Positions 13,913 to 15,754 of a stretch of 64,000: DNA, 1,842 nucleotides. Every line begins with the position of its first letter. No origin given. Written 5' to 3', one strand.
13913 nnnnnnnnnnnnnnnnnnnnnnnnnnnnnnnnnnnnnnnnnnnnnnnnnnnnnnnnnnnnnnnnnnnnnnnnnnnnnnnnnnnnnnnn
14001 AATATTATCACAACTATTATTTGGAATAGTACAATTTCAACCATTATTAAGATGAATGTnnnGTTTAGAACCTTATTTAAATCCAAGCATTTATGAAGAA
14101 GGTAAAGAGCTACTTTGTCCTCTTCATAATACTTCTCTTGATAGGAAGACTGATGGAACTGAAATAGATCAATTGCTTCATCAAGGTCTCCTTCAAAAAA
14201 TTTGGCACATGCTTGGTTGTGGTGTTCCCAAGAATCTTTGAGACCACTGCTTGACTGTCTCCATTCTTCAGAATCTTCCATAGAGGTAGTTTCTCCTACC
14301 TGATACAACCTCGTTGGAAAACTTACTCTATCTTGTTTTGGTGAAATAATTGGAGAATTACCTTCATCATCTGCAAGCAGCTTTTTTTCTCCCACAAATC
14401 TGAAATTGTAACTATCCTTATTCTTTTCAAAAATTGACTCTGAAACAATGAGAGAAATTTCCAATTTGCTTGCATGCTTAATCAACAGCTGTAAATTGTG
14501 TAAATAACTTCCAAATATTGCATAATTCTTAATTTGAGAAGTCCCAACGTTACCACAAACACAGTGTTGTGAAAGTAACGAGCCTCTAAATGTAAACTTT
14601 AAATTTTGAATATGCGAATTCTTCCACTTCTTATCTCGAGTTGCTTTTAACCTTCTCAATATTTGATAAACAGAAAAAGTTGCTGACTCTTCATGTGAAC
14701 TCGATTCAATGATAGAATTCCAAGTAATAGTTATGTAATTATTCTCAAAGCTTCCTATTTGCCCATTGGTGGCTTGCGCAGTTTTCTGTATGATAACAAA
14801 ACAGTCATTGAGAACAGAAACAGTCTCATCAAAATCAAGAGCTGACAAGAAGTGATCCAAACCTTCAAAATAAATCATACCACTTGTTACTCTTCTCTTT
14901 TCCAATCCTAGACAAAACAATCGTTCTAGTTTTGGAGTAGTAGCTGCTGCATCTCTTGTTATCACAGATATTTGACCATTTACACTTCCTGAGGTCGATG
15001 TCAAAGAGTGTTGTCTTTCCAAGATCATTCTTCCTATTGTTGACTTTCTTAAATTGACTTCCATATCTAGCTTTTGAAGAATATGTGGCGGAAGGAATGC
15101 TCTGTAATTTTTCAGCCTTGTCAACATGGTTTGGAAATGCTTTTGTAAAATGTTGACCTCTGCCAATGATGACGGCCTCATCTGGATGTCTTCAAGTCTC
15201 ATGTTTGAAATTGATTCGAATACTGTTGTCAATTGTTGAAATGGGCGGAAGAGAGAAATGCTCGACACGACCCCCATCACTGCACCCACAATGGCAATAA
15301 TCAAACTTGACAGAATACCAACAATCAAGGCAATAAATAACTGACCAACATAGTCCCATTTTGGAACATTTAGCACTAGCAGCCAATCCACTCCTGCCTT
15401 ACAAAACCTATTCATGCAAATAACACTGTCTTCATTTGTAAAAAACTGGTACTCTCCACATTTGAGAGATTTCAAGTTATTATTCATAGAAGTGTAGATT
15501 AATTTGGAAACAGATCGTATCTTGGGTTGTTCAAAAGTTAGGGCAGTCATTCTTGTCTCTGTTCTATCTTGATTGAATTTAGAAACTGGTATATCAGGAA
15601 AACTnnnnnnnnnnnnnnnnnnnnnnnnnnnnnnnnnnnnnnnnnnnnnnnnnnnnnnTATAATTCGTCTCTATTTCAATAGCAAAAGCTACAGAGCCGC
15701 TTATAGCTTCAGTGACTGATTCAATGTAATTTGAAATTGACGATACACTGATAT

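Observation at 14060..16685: Membrane sensor with a degenerate class III cyclase homology domain (candidate pseudo-cyclase), 5 kb from a cNMP phosphodiesterase gene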

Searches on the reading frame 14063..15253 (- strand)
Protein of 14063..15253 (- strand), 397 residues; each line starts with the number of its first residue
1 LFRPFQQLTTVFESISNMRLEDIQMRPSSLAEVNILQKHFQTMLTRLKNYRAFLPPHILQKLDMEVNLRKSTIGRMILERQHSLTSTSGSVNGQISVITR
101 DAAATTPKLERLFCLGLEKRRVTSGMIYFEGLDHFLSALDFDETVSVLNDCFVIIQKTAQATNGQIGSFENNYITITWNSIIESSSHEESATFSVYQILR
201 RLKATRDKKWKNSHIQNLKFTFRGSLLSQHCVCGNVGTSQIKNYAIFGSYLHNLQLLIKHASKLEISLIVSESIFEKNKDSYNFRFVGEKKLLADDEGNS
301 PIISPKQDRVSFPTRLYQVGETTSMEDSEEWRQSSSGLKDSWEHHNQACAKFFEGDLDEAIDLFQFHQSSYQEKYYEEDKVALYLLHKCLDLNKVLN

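Call 52: predict_structure(alignment_id=A5)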
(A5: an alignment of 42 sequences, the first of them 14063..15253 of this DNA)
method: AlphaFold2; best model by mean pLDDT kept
length: 397 residues; sequences in the alignment: 42
mean_pLDDT: 85.1   pTM: 0.76
mean pLDDT of the five models: 85.1, 83.5, 83.5, 83.1, 83.0
residues with pLDDT >= 90: 234; 70-90: 86; 50-70: 56; < 50: 21
segments of 3 or more residues with pLDDT < 50: 86-105
pLDDT, mean of each block of 10 residues (from residue 1): 77 78 84 88 81 69 70 57 49 44 53 86 98 94 95 96 94 97 94 98 94 77 98 91 92 98 98 98 97 84 70 97 72 63 96 98 97 95 98 95
secondary structure, 60 per line:
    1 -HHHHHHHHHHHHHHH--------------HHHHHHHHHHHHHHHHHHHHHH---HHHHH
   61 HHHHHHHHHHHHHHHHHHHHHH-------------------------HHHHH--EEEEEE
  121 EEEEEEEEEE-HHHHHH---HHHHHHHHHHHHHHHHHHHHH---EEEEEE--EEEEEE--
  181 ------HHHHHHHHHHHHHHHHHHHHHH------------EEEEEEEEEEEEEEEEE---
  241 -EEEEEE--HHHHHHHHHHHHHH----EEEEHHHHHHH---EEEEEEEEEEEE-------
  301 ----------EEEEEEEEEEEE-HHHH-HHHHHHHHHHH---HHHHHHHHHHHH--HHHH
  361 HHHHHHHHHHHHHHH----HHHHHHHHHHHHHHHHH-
elements in order: H2-16 H31-52 H56-82 H108-112 E115-130 H132-137 H141-161 E165-170 E173-178 H187-208 E221-237 E242-247 H250-263 E268-271 H272-278 E282-293 E311-322 H324-327 H329-339 H343-354 H357-375 H380-396
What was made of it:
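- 15089..15253 (-): HAMP-like helix-connector-helix, residues 449-503 (helices 450-464 and 479-500). AF2 model (call 52).
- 14933..15088 (-): Long helix (residues 504-530) starting at the family-invariant F.P.H.L motif (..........), which resembles a cyclase-transducer element. A disordered Ser/Thr-rich linker follows (531-555). AF2 model: helix 56-82 and pLDDT below 50 for model residues 86-105 (call 52).
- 14063..14287 (-): C-terminal four-helix TPR-like module, residues 771-845. It follows the family motif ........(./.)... AF2 helices 329-339, 343-354, 357-375 and 380-396 with pLDDT about 95-98 (call 52).
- On Class III nucleotidyl cyclase catalytic domain (CHD, Pfam PF00211): The AF2 model has pLDDT 85 overall and above 90 across most of the CHD (call 52).
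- On HAMP linker: The AF2 model has helices at 450-464 and 479-500 joined by a 14-residue connector (call 52).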

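Call 55: fold_search(model_id=the predicted structure, library=pdb)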
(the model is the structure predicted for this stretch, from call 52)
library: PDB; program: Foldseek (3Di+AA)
matches with E <= 10: 620; with E <= 0.001: 178
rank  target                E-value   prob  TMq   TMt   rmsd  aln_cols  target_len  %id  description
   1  4yus                  3.3e-12  1.00  0.42  0.47  11.5       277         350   18  Crystal structure of photoactivated adenylyl cyclase of a cyanobacteriaOscillatoria acuminata in hexagonal form (released 2016-06-01)
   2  4yut_A                4.3e-12  1.00  0.42  0.47  11.5       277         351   18  Crystal structure of photoactivated adenylyl cyclase of a cyanobacteriaOscillatoria acuminata in orthorhombic form (released 2016-06-01)
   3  9f1w                  7.6e-12  1.00  0.43  0.48  10.4       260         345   16  SFX room temperature structure of Oscillatoria acuminata adenylyate cyclase. (released 2025-02-26)
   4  3r5g_A                8.0e-12  1.00  0.43  0.84   2.9       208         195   18  Crystal structure of the adenylyl cyclase CyaB from P. aeruginosa (released 2012-01-11)
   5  8qfi                  8.5e-12  1.00  0.41  0.49   9.4       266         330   15  Room temperature crystal structure of the Photoactivated Adenylate Cyclase OaPAC after blue light excitation at 1.8 us d (released 2023-11-01)
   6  3r5g_B                9.0e-12  1.00  0.42  0.80   3.4       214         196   19  Crystal structure of the adenylyl cyclase CyaB from P. aeruginosa (released 2012-01-11)
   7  8qfg                  2.0e-11  1.00  0.50  0.60   8.4       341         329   13  Cryogenic crystal structure of the Photoactivated Adenylate Cyclase OaPAC after 5 seconds of blue light illumination (released 2023-11-01)
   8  1wc1_A                3.1e-11  1.00  0.39  0.74   4.1       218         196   15  Soluble adenylyl cyclase CyaC from S. platensis in complex with Rp- ATPalphaS (released 2004-12-20)
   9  9f1z                  3.3e-11  1.00  0.43  0.48  10.5       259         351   17  Crystal structure of adenylyate cyclase variant Y6W (released 2025-02-26)
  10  9f1x                  3.3e-11  1.00  0.42  0.48  10.5       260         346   16  SSX room temperature structure of Oscillatoria acuminata adenylyate cyclase. (released 2025-02-26)
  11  6fht_A                3.3e-11  1.00  0.39  0.22   4.4       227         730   15  Crystal structure of an artificial phytochrome regulated adenylate/guanylate cyclase in its dark adapted Pr form (released 2018-04-18)
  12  5nby                  4.3e-11  1.00  0.48  0.56   6.3       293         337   12  Structure of a bacterial light-regulated adenylyl cylcase (released 2017-04-05)
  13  1wc1_B                5.4e-11  1.00  0.39  0.73   4.2       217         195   15  Soluble adenylyl cyclase CyaC from S. platensis in complex with Rp- ATPalphaS (released 2004-12-20)
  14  2w01_B                5.8e-11  1.00  0.39  0.72   4.5       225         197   14  Crystal structure of the guanylyl cyclase Cya2 (released 2008-09-30)
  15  5mbd_B                6.1e-11  1.00  0.48  0.56   8.9       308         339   12  Structure of a bacterial light-regulated adenylyl cylcase (released 2017-04-05)
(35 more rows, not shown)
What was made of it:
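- On Class III nucleotidyl cyclase catalytic domain (CHD, Pfam PF00211): Foldseek: CyaB TM 0.84 and rmsd 2.9 A, and all top 50 hits are class III cyclases (call 55).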

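Call 64: find_homologous_proteins(query=A5, max_evalue=1e-20)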
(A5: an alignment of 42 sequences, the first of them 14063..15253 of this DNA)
Query A5 (42 sequences) (397 aa, profile of the alignment): 4 proteins with E <= 1e-20 among 8000 candidates.
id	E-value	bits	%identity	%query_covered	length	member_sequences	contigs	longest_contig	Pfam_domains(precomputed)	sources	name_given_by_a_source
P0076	1.8e-184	633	22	96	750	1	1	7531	-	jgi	jgi:class 3 adenylate cyclase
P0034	1.5e-169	584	28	98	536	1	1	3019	-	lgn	-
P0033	1.4e-160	554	30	81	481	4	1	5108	-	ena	-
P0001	2.2e-157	544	99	100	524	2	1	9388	-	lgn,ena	-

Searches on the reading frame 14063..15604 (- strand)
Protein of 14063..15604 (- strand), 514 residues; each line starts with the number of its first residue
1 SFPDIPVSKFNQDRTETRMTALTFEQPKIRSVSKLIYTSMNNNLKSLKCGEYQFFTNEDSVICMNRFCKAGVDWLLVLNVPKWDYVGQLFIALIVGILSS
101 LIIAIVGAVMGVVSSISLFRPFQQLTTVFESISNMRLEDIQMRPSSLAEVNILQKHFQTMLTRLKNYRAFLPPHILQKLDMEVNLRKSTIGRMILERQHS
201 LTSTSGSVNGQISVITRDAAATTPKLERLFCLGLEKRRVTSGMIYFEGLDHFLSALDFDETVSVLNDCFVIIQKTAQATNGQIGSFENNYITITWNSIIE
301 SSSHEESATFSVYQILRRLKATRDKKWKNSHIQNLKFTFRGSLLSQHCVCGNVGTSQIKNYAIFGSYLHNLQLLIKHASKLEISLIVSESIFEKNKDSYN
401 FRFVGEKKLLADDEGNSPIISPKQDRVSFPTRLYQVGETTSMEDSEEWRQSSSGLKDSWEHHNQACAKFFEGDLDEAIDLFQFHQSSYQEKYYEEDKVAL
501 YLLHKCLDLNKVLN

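Call 16: search_protein_families(library=pfam, proteins=[window:14063-15604:-], max_evalue=1)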
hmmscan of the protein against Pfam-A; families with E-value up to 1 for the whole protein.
window:14063-15604:- (514 aa): 0 families

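Call 54: find_homologous_proteins(query=window:14063-15604:-, max_evalue=1e-10)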
Query window:14063-15604:- (514 aa): 1 proteins with E <= 1e-10 among 8000 candidates.
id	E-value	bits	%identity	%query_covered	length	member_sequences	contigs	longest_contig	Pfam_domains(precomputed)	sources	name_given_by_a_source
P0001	0.0e+0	1149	99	100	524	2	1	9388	-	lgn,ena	-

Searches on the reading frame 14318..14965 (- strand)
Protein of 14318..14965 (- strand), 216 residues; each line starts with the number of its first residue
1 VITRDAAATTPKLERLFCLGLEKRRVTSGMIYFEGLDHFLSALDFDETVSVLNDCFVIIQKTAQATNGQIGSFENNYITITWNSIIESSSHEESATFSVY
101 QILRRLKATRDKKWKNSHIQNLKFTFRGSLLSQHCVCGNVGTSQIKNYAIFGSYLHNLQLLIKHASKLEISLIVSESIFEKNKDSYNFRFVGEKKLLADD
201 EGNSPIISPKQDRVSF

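Call 29: search_solved_structures(query=A3, max_evalue=1, show_alignments=3)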
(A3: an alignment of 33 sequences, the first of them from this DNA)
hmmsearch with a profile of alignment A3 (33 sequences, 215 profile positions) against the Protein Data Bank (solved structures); distinct sequences matched with E-value up to 1: 63 (the best 60 are shown).
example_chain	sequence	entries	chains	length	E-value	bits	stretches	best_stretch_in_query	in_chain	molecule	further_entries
3r5g_A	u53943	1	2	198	1.1e-19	73.8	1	21-184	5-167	CyaB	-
2w01_A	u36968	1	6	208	1.8e-17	66.6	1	23-154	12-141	ADENYLATE CYCLASE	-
6fht_A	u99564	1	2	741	1.8e-16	63.3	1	23-153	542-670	Bacteriophytochrome,Adenylate cyclase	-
5x4t_A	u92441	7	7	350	1.7e-15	60.1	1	32-200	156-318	Photoactivated adenylyl cyclase | Family 3 adenylate cyclase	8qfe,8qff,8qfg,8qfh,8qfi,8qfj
9f1z_A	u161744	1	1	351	1.8e-15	60.1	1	32-200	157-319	Family 3 adenylate cyclase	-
5x4u_A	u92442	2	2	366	2e-15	60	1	32-200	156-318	Photoactivated adenylyl cyclase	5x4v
4yus_A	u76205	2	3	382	2.1e-15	59.9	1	32-200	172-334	Family 3 adenylate cyclase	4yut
9f1w_A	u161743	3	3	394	2.2e-15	59.8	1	32-200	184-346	Family 3 adenylate cyclase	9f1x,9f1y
1wc1_A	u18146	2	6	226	9e-15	57.8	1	15-164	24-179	ADENYLATE CYCLASE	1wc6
5mbg_A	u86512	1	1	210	1.6e-14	56.9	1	33-207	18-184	Beta subunit of photoactivated adenylyl cyclase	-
1wc0_A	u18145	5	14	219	2.3e-14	56.5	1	22-164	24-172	ADENYLATE CYCLASE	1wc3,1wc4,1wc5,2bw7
5mbk_A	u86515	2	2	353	5.1e-14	55.3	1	33-206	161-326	Beta subunit of photoactivated adenylyl cyclase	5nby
5m27_A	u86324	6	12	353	5.1e-14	55.3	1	33-206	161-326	Beta subunit of photoactivated adenylyl cyclase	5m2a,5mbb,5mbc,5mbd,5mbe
5mbj_A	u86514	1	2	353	5.5e-14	55.2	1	33-206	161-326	Beta subunit of photoactivated adenylyl cyclase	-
5mbh_A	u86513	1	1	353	1.8e-12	50.2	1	33-206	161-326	Beta subunit of photoactivated adenylyl cyclase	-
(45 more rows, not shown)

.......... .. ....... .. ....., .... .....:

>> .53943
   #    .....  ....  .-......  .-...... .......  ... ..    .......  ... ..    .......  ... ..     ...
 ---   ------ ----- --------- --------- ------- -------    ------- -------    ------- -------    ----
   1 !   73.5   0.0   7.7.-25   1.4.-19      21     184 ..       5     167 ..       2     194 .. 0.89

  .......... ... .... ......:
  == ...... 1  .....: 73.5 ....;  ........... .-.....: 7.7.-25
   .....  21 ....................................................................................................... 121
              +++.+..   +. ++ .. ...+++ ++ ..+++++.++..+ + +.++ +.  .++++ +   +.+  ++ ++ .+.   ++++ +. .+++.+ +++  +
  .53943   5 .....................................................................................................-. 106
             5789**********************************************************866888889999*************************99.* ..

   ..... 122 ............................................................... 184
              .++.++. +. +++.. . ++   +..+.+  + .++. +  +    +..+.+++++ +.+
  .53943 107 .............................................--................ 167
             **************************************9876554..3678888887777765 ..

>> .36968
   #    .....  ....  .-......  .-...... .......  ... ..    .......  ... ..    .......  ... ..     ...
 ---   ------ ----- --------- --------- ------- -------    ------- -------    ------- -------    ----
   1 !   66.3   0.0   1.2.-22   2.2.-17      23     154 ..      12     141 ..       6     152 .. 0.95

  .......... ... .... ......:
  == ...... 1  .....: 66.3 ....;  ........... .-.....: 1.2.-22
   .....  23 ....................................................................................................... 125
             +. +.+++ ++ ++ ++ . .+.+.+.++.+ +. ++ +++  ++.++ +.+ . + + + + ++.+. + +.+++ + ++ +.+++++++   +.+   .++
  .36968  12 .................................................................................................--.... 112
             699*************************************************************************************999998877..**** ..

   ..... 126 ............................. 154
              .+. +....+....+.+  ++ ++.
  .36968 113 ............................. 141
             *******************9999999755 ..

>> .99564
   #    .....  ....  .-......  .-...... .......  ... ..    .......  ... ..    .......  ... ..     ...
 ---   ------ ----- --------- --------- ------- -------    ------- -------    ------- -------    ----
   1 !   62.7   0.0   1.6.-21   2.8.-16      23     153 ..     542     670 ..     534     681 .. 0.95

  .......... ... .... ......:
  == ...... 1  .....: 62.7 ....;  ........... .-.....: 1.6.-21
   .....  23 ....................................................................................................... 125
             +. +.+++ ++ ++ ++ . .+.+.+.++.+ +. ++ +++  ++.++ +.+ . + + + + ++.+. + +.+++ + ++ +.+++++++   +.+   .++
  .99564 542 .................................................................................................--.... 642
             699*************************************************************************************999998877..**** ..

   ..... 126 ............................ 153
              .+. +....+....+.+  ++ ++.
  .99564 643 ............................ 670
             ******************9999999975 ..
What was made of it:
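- Closest known: Bacterial and cyanobacterial class IIIb adenylyl/guanylyl cyclases. Same: These are the best sequence-profile and fold matches (E=1e-19; TM 0.84, rmsd 2.9 A) (calls 29, 55).
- On Class III nucleotidyl cyclase catalytic domain (CHD, Pfam PF00211): A family profile (A3, window sequence first) hits CyaB at E=1.1e-19 and more than 50 other cyclase chains (call 29).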

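Call 30: search_protein_families(library=pfam, alignment_id=A3, max_evalue=1)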
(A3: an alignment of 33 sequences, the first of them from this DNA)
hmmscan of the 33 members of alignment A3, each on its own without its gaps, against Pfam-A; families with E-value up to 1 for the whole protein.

A. member 1, seq(216 aa): 2 families
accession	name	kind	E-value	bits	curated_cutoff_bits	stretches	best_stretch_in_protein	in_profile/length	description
PF17834.7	GHD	-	0.068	13.4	34.5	1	27-63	23-55/57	Beta-sandwich domain in beta galactosidase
PF12829.12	Mhr1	-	0.11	13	27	1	82-116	49-83/84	Transcriptional regulation of mitochondrial recombination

B. families by the number of members that match (of 33 scanned): 28 families (the first 25 are shown)
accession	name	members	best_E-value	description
PF00211.25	Guanylate_cyc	18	1.2e-11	Adenylate and Guanylate cyclase catalytic domain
PF02754.22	CCG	3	0.0026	Cysteine-rich domain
PF21138.3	SMUBP-2_HCS1_1B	1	0.0011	Helicase SMUBP-2/HCS1, 1B domain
PF11977.14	RNase_Zc3h12a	1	0.0017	Zc3h12a-like Ribonuclease NYN domain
PF21494.3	PKC_C2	1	0.0071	Protein kinase C delta/epsilon/eta/theta, C2 domain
PF11989.14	Dsl1_C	1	0.035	Retrograde transport protein Dsl1 C terminal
PF00990.26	GGDEF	1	0.036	Diguanylate cyclase, GGDEF domain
PF07363.16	DUF1484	1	0.05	Protein of unknown function (DUF1484)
PF20033.5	DUF6438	1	0.057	Domain of unknown function (DUF6438)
PF05064.18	Nsp1_C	1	0.059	Nsp1-like C-terminal region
PF17834.7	GHD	1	0.068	Beta-sandwich domain in beta galactosidase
PF16710.10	CTXphi_pIII-N1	1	0.074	N-terminal N1 domain of Vibrio phage CTXphi pIII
PF24139.1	TPR_TNPO3_IPO13_4th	1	0.077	Transportin-3/Importin-13 fourth TPR domain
PF18338.7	BppL_N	1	0.09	Lower baseplate protein N-terminal domain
PF25055.1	DUF7792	1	0.094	Domain of unknown function (DUF7792)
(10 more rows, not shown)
